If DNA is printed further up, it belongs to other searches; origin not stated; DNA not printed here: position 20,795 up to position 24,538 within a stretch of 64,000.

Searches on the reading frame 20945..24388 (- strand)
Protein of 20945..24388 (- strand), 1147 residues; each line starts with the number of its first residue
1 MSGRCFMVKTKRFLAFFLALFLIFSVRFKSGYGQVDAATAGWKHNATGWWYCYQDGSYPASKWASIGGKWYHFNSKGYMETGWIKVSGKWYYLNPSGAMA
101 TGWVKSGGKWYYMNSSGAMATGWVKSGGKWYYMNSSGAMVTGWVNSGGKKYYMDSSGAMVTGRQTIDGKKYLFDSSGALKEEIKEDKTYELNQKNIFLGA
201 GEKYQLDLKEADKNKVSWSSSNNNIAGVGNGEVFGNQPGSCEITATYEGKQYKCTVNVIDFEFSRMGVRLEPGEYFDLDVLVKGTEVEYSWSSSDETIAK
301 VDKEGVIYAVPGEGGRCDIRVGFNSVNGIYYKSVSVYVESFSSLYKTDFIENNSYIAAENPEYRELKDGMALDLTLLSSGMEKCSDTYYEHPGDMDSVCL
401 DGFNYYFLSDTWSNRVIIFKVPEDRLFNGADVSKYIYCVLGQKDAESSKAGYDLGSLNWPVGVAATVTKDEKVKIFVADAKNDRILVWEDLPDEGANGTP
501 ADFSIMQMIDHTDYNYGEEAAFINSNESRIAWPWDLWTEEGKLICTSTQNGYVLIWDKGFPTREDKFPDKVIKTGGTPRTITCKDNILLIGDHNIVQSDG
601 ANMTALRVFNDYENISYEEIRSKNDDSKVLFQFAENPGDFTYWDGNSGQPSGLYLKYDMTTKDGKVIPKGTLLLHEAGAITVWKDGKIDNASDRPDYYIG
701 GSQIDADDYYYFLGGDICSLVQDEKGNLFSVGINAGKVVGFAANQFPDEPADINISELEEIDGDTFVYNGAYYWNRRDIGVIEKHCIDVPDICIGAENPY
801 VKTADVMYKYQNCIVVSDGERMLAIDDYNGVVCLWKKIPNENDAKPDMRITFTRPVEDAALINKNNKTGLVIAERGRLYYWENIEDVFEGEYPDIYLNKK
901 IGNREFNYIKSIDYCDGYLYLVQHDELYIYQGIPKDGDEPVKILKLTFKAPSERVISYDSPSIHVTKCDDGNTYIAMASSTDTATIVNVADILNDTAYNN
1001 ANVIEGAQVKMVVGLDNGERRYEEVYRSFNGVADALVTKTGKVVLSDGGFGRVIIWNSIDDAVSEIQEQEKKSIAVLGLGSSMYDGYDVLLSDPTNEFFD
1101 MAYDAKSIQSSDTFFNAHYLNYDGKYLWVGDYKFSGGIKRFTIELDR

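Call 5: search_protein_families(library=ncbifam, proteins=[window:20945-24388:-], max_evalue=0.01)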
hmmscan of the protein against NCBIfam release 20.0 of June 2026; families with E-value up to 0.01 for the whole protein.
window:20945-24388:- (1147 aa): 4 families
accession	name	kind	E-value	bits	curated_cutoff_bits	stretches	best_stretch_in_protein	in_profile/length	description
NF033840.1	PspC_relate_1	equivalog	1.8e-42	145.5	850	2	37-139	826-927/967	PspC-related protein choline-binding protein 1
NF033930.1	pneumo_PspA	exception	4.3e-42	144.7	850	1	37-179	439-580/659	pneumococcal surface protein A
NF033838.0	PspC_subgroup_1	exception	3e-39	135.3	700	1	36-182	482-627/684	pneumococcal surface protein PspC, choline-binding form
TIGR04035.1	glucan_65_rpt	repeat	1.9e-13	50.4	147.7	3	151-186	2-38/64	glucan-binding repeat-containing protein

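Call 6: search_protein_families(library=pfam, proteins=[window:20945-24388:-], max_evalue=0.01)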
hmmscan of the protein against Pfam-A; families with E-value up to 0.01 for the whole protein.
window:20945-24388:- (1147 aa): 6 families
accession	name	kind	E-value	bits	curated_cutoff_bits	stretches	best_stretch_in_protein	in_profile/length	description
PF01473.26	Choline_bind_1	-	3e-29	100.2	20.5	5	81-99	1-19/19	Putative cell wall binding repeat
PF19127.6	Choline_bind_3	-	2e-28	98.5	27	4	62-101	3-44/47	Choline-binding repeat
PF02368.24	Big_2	-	1.6e-07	31.6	22.8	1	209-248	29-69/79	Bacterial Ig-like domain (group 2)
PF24817.1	WD40_WDHD1_1st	-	0.00014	21.6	109.9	0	537-597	13-69/291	WDHD1 first WD40 domain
PF21764.3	Invasin_D4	-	0.00024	22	27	0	277-308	25-58/88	Invasin, domain 4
PF19085.6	Choline_bind_2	-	0.0017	19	27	1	143-178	7-37/38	Choline-binding repeat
